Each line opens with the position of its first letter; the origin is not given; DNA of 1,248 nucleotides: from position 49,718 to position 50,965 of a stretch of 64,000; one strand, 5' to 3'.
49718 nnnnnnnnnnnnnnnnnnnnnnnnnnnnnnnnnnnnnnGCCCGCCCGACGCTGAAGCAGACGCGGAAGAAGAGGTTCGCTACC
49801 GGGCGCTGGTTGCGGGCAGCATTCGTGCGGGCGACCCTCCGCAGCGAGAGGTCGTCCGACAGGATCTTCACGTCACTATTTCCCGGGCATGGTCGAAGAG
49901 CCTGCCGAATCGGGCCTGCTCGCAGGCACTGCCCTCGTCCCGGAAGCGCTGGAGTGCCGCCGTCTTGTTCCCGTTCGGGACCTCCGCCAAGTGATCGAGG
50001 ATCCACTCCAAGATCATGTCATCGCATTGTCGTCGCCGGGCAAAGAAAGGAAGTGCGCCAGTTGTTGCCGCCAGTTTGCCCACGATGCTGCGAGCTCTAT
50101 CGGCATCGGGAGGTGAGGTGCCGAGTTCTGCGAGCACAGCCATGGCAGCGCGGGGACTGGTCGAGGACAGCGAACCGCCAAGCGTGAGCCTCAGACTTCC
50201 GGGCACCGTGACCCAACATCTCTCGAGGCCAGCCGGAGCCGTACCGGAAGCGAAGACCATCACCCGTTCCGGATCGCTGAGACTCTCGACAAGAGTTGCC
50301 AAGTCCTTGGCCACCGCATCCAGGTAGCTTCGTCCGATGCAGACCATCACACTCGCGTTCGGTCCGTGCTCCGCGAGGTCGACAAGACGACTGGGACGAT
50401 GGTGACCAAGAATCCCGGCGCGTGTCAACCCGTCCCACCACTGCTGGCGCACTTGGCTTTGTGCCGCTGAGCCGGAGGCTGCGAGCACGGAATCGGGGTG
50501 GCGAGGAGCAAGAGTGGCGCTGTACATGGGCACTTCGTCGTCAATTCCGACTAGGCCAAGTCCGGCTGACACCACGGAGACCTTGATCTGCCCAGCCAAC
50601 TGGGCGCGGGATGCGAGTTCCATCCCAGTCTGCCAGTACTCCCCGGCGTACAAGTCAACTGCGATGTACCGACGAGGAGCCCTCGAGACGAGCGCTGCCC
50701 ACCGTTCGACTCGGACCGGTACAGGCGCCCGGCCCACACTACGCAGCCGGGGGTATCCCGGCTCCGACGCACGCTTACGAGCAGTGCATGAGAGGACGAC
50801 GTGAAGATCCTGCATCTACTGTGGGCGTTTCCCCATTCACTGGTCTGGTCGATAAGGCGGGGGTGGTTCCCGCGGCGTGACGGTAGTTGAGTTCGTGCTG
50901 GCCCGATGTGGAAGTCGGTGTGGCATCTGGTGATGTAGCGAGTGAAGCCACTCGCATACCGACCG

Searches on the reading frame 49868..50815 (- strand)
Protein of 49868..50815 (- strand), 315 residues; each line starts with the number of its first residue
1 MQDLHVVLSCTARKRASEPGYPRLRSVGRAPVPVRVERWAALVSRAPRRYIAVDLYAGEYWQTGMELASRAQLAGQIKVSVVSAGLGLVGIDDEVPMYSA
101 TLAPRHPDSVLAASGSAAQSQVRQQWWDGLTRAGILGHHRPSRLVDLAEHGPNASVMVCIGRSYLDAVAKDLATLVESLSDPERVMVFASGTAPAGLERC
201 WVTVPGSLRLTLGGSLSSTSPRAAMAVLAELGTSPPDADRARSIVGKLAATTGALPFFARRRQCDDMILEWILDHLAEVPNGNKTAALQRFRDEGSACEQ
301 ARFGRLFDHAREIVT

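Call 5: search_protein_families(library=ncbifam, proteins=[window:49868-50815:-])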
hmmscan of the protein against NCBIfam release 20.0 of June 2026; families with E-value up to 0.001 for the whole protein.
window:49868-50815:- (315 aa): 0 families

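Call 7: search_protein_families(library=pfam, proteins=[window:49868-50815:-], max_evalue=0.01)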
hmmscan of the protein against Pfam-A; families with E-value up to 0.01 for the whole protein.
window:49868-50815:- (315 aa): 0 families

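Call 8: search_protein_families(library=padloc, proteins=[window:49868-50815:-])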
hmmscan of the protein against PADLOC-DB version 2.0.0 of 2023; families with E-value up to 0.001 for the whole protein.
window:49868-50815:- (315 aa): 8 families
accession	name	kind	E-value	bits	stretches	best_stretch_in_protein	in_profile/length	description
PDLC02817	DpdC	-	1.8e-58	196.3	1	1-311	1-294/299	DpdC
PDLC02818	DpdC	-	4.8e-38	129.2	1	1-311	1-315/319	DpdC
PDLC02815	DpdC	-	1e-32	111.8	1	6-311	9-306/312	DpdC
PDLC02823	DpdC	-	2.2e-21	74.7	1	97-311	5-216/223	DpdC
PDLC02816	DpdC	-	3.1e-17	60.9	1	1-189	1-178/313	DpdC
PDLC02814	DpdC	-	1.3e-11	42.7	1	160-308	3-146/151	DpdC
PDLC02813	DpdC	-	1.5e-10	38.9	1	1-187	1-170/310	DpdC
PDLC02820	DpdC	-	3.3e-10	38.2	1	25-149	27-150/165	DpdC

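Call 31: search_protein_families(library=pfam, proteins=[window:49868-50815:-], max_evalue=10)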
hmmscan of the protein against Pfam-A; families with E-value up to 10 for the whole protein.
window:49868-50815:- (315 aa): 1 family
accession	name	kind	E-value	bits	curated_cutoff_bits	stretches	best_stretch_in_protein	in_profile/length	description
PF21818.3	DUF6884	-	0.01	16.4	30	1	45-104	10-65/135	Family of unknown function (DUF6884)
